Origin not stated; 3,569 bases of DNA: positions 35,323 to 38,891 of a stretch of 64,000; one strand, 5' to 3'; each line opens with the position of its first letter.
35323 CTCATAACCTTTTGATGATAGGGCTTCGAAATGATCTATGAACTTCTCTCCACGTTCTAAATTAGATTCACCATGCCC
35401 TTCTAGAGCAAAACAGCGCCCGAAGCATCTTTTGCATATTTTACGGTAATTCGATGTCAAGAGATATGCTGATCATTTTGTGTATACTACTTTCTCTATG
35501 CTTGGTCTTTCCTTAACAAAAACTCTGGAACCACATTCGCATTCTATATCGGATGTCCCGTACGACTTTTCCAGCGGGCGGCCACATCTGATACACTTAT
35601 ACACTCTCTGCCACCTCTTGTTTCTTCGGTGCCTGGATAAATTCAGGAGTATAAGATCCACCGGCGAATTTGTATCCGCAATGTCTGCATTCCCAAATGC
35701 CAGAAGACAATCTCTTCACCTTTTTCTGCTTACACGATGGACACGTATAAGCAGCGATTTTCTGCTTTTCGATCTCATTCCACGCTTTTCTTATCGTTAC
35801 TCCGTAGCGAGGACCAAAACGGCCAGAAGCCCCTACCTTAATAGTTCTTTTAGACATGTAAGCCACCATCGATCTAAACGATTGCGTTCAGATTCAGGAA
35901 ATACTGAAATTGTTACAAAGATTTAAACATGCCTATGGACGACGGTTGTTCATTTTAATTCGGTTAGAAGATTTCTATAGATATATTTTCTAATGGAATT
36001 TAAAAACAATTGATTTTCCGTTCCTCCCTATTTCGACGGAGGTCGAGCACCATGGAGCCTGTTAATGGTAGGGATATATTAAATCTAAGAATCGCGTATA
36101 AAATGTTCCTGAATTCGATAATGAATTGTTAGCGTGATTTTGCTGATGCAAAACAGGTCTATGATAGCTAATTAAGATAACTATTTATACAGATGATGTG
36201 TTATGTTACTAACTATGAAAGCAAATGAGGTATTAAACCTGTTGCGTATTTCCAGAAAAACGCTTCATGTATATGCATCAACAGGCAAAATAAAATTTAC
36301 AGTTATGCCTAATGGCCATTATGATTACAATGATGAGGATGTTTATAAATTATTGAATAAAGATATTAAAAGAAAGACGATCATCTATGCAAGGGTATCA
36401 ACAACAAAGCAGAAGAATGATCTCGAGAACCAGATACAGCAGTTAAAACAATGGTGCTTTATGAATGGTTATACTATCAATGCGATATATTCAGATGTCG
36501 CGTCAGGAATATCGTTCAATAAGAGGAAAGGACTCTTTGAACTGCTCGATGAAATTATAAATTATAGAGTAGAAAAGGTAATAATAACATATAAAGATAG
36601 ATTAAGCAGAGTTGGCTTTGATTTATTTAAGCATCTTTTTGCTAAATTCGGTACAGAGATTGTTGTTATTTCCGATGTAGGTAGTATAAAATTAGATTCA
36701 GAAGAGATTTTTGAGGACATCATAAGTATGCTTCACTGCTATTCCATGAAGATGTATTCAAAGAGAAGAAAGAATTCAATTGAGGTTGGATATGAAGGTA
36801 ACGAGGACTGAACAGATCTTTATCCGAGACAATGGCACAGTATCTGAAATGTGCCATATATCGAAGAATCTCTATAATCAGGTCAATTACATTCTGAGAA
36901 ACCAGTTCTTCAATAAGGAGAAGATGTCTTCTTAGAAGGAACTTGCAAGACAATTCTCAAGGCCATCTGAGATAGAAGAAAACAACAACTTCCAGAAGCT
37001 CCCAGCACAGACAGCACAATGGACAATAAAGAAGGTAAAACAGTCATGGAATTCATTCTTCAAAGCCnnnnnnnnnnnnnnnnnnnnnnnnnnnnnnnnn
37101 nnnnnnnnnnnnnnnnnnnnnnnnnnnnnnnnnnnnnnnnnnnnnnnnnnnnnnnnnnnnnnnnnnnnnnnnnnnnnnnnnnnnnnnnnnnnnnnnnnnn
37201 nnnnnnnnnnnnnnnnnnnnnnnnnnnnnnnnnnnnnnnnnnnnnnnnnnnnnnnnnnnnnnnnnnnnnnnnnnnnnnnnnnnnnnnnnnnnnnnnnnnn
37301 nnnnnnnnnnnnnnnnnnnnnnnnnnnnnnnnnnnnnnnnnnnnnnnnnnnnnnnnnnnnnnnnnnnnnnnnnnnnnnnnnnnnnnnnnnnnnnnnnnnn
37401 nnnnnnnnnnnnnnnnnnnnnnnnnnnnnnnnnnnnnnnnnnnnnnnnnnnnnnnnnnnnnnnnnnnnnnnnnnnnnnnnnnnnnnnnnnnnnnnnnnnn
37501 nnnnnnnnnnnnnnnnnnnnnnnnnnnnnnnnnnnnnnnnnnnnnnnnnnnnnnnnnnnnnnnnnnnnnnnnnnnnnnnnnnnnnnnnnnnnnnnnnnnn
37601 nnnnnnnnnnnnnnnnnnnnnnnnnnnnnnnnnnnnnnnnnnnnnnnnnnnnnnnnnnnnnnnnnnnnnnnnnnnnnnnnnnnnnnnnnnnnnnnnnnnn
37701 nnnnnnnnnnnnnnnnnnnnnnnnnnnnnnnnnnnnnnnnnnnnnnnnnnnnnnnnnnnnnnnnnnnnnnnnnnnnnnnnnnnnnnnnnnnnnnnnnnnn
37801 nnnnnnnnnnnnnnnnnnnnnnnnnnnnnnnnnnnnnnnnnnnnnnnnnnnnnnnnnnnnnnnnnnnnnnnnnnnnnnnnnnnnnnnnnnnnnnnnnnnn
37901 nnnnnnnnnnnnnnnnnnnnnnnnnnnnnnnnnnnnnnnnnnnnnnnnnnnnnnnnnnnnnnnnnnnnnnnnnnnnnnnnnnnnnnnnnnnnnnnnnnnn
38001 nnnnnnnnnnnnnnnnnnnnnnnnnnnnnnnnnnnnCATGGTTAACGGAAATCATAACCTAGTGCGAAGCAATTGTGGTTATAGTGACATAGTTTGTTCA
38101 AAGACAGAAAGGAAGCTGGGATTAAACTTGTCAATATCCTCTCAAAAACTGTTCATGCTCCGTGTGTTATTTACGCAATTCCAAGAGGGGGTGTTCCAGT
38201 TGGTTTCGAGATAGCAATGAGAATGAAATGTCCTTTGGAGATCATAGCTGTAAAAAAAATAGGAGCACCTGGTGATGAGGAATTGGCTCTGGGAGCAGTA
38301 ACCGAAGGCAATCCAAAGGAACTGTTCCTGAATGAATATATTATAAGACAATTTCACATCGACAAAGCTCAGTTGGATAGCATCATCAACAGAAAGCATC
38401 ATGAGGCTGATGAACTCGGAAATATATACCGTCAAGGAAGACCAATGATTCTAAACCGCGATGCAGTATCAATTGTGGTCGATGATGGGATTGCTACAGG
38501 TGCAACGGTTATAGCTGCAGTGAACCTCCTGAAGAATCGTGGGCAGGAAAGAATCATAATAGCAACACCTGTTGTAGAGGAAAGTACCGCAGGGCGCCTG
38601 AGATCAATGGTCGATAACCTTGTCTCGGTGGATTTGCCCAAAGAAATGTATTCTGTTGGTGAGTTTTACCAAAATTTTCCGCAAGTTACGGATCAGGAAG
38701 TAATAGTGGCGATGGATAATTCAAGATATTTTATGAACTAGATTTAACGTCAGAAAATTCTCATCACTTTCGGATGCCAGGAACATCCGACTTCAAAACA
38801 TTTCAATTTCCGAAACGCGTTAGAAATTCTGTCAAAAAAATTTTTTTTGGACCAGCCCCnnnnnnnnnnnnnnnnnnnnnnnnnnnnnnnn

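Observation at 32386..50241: Ancestral archaeal exosome/proteasome superoperon preserved in order but split by three insertions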

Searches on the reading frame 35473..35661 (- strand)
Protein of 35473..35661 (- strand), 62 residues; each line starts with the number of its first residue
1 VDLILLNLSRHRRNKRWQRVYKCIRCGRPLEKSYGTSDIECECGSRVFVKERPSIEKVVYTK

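Call 3: search_protein_families(library=pfam, proteins=[window:35473-35661:-])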
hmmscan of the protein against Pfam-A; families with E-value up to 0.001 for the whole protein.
window:35473-35661:- (62 aa): 1 family
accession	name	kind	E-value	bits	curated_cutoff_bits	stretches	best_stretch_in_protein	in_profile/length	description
PF09082.15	DUF1922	-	7.9e-05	23.2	30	1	20-58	4-41/56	Domain of unknown function (DUF1922)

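Call 24: search_protein_families(library=ncbifam, proteins=[window:35473-35661:-], max_evalue=0.01)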
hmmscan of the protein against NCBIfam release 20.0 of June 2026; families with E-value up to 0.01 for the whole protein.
window:35473-35661:- (62 aa): 3 families
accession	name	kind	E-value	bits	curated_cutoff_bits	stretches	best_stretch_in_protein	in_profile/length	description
NF001605.0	PRK00398.1-2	equivalog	2.9e-20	71.9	63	1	21-60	2-41/43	DNA-directed RNA polymerase subunit P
NF001606.0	PRK00398.1-3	equivalog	9.1e-06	25.4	72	1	20-57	2-39/44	DNA-directed RNA polymerase subunit P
NF001607.0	PRK00398.1-4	equivalog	2.2e-05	24.1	89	1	19-59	8-50/53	DNA-directed RNA polymerase subunit P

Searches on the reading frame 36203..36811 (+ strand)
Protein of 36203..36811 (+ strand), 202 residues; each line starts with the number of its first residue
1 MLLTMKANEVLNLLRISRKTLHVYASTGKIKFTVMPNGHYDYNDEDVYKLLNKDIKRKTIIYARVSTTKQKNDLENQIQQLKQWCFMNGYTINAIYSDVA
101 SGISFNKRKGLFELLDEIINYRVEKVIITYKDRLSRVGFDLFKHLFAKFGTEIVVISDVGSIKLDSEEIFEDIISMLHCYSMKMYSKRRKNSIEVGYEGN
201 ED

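Call 3: search_protein_families(library=pfam, proteins=[window:36203-36811:+])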
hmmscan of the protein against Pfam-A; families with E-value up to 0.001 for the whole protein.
window:36203-36811:+ (202 aa): 3 families
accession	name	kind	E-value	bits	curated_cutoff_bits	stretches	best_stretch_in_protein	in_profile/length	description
PF00239.26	Resolvase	-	4.9e-22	79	23.3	1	60-194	2-137/145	Resolvase, N terminal domain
PF13411.12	MerR_1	-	0.00082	19.9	21.6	0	5-50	1-46/69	MerR HTH family regulatory protein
PF12728.13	HTH_17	-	0.00096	19.8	27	0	5-40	2-36/51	Helix-turn-helix domain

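Call 21: find_encoding_contigs(protein=window:36203-36811:+, flank=3000, max_places=10)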
Protein window:36203-36811:+ (202 aa): no gene with exactly this product is on record in the collection.

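Call 65: search_protein_families(library=ncbifam, proteins=[window:36203-36811:+], max_evalue=0.00001)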
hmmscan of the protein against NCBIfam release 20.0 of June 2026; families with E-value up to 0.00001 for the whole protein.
window:36203-36811:+ (202 aa): 4 families
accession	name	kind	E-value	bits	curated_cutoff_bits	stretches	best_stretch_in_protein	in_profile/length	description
NF033518.0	transpos_IS607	equivalog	2e-55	187.2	110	1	9-191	2-185/187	IS607 family transposase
NF049883.1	resolv_YneB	equivalog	1.7e-17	63.6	175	1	58-195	1-145/211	YneB family resolvase-like protein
NF041201.1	recomb_XisF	equivalog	5.2e-15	55.3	375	1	61-193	3-133/465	fdxN element excision recombinase XisF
NF047343.1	SCCmet_CcrB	equivalog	1.3e-10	40.6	900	1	54-159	3-114/542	cassette chromosome recombinase CcrB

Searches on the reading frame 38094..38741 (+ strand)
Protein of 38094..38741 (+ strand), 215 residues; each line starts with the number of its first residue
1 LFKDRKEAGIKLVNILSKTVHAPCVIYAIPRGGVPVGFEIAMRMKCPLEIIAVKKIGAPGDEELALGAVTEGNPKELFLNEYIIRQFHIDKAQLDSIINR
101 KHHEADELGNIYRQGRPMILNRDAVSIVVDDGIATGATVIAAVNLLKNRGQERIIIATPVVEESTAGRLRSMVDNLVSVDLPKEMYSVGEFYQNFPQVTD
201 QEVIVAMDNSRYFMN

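Call 3: search_protein_families(library=pfam, proteins=[window:38094-38741:+])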
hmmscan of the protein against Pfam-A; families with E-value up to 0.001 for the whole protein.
window:38094-38741:+ (215 aa): 2 families
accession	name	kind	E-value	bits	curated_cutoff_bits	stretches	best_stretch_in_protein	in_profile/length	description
PF00156.33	Pribosyltran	-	1.3e-14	54.2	26.3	1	22-176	29-140/158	Phosphoribosyl transferase domain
PF14681.12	UPRTase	-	0.00014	21.8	27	1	122-166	119-165/206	Uracil phosphoribosyltransferase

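Call 24: search_protein_families(library=ncbifam, proteins=[window:38094-38741:+], max_evalue=0.01)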
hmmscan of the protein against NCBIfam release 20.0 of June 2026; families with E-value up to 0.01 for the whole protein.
window:38094-38741:+ (215 aa): 20 families
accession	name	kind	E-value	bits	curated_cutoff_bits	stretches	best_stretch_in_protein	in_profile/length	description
TIGR01251.1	ribP_PPkin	subfamily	3.6e-08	32.7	113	1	126-180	213-270/309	ribose-phosphate diphosphokinase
NF002095.0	PRK00934.1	equivalog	3.5e-07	29.7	296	1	126-181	208-266/287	ribose-phosphate diphosphokinase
NF040646.1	HPT_Archaea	equivalog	4e-05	23.3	200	1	122-181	114-176/184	hypoxanthine/guanine phosphoribosyltransferase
NF009211.0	PRK12560.1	equivalog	6.4e-05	22.8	188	1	106-168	100-159/187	adenine phosphoribosyltransferase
NF002844.0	PRK03092.1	equivalog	0.00014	21.2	438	1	124-171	224-273/326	ribose-phosphate diphosphokinase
TIGR01091.1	upp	equivalog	0.00018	21.3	208.35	1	122-160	121-159/207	uracil phosphoribosyltransferase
NF002634.0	PRK02304.1-3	equivalog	0.00019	21.2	170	1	126-162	121-156/182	adenine phosphoribosyltransferase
NF002320.0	PRK01259.1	subfamily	0.00019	20.9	297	1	124-180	215-274/316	ribose-phosphate diphosphokinase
NF001097.0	PRK00129.1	equivalog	0.00024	20.9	114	1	110-170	112-171/209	uracil phosphoribosyltransferase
NF005299.0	PRK06827.1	subfamily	0.00037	19.3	327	1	127-158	269-300/383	phosphoribosylpyrophosphate synthetase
NF001815.0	PRK00553.1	equivalog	0.0005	19.3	484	1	125-158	220-254/332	ribose-phosphate pyrophosphokinase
NF002636.0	PRK02304.1-5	equivalog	0.00061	19.3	125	1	124-156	118-150/176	adenine phosphoribosyltransferase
NF004689.0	PRK06031.1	equivalog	0.00061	19.1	175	1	126-159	157-190/233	phosphoribosyltransferase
NF002620.0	PRK02277.1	subfamily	0.00064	19.4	115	0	125-157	143-175/201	orotate phosphoribosyltransferase-like protein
NF005537.0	PRK07199.1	subfamily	0.0012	18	322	1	92-165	182-255/301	ribose-phosphate diphosphokinase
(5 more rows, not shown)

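Call 30: search_protein_families(library=padloc, proteins=[window:38094-38741:+], max_evalue=0.01)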
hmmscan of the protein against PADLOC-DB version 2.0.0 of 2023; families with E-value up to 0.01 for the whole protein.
window:38094-38741:+ (215 aa): 2 families
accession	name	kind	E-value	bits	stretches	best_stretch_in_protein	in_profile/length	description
PDLC03962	ShosT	-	0.0017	16.2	1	75-156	122-205/237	-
PDLC02931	PRTase_III-A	-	0.006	14.3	1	124-172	137-187/267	-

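Call 51: find_homologous_proteins(query=window:38094-38741:+, max_evalue=1e-10)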
Query window:38094-38741:+ (215 aa): 7276 proteins with E <= 1e-10 among 7637 candidates; the best 120 are listed.
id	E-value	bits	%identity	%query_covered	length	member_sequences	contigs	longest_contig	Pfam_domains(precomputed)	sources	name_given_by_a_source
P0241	6.3e-136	468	100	100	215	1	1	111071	PF00156.34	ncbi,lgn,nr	ncbi:MAG: hypothetical protein LVQ96_06550 [Thermoplasmatales archaeon]|nr:hypothetical protein [The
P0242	2.9e-128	443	93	100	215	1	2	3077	PF00156.34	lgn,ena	-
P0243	9.8e-112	389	80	100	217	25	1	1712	PF00156.34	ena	-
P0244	7.4e-81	289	59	99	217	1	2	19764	PF14681.13,PF00156.34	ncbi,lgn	-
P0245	6.0e-79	282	58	100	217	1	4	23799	PF00156.34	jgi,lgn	jgi:putative phosphoribosyl transferase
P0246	1.6e-57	212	50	97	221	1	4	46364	PF00156.34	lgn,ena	-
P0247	3.7e-57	211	49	100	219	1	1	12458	PF00156.34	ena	-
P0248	6.0e-55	204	46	98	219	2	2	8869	PF00156.34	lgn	-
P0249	2.3e-52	196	46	96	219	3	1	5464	PF14681.13,PF00156.34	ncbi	-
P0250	3.1e-52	195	45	99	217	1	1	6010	PF00156.34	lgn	-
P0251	7.2e-52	194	45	98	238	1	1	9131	PF00156.34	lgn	-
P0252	7.8e-52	194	45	96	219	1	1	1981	PF00156.34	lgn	-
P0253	9.2e-52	194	46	95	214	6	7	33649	PF00156.34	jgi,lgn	-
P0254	1.7e-50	189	45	98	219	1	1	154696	PF00156.34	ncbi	-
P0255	4.8e-50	188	43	95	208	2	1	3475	PF14681.13,PF00156.34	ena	-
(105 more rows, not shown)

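Call 66: find_encoding_contigs(protein=P0245, flank=6000, max_places=2)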
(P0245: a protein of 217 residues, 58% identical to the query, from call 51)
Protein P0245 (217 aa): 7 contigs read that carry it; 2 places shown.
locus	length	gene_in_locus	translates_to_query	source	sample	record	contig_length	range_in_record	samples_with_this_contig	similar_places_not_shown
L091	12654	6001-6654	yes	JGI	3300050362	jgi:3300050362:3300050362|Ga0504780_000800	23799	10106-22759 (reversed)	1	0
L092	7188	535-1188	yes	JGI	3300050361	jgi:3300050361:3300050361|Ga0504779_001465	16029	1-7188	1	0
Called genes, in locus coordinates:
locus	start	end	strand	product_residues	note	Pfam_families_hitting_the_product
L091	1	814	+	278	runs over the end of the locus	PF01145:Band_7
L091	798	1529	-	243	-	PF00398:RrnaAD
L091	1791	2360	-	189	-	PF04919:DUF655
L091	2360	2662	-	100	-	-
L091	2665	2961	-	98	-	PF01157:Ribosomal_L21e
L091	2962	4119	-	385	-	PF22023:Pus10_THUMP_arc, PF21238:Pus10_C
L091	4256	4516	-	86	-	PF01780:Ribosomal_L37ae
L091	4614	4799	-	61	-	PF09853:DUF2080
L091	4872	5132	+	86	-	-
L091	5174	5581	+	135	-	PF02371:Transposase_20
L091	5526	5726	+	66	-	-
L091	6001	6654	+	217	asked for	PF00156:Pribosyltran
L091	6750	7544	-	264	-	PF01138:RNase_PH, PF03725:RNase_PH_C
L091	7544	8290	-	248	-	PF01138:RNase_PH, PF03725:RNase_PH_C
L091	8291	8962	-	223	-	PF21262:RRP40_S1 (weak), PF21266:S1_RRP4 (weak), PF00013:KH_1, PF15985:KH_6 (weak), PF22891:KH_PNO1_2nd (weak)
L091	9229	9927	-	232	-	PF01172:SBDS_N, PF09377:SBDS_domain_II, PF20268:SBDS_C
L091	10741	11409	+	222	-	PF00106:adh_short, PF08659:KR, PF23441:SDR (weak), PF13561:adh_short_C2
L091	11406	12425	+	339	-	PF02547:Queuosine_synth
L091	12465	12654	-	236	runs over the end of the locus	PF10584:Proteasome_A_N, PF00227:Proteasome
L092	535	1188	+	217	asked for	PF00156:Pribosyltran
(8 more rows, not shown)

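Call 67: find_encoding_contigs(protein=P0246, flank=6000, max_places=2)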
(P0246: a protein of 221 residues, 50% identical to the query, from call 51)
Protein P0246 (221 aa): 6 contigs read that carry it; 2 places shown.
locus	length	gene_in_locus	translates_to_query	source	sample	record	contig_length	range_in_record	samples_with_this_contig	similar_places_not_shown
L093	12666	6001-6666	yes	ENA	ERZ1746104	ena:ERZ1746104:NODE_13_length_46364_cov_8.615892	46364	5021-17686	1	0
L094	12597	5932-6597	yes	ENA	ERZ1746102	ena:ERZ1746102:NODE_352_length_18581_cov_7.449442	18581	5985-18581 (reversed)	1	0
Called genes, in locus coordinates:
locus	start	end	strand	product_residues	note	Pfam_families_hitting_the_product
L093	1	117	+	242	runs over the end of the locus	PF01940:DUF92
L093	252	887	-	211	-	-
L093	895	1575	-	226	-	PF00378:ECH_1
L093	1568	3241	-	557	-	PF00033:Cytochrome_B, PF13631:Cytochrom_B_N_2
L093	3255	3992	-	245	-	PF00355:Rieske (weak)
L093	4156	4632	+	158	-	-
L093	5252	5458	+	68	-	-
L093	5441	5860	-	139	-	-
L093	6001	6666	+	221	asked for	PF00156:Pribosyltran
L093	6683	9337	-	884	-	PF00690:Cation_ATPase_N, PF00122:E1-E2_ATPase, PF00702:Hydrolase, PF13246:Cation_ATPase, PF08282:Hydrolase_3 (faint), PF00689:Cation_ATPase_C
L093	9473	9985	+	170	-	PF00383:dCMP_cyt_deam_1, PF14437:MafB19-deam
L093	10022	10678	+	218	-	PF09335:VTT_dom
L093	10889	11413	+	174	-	PF00583:Acetyltransf_1, PF13673:Acetyltransf_10 (faint), PF13508:Acetyltransf_7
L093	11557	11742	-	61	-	-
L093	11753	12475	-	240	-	-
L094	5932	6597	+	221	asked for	PF00156:Pribosyltran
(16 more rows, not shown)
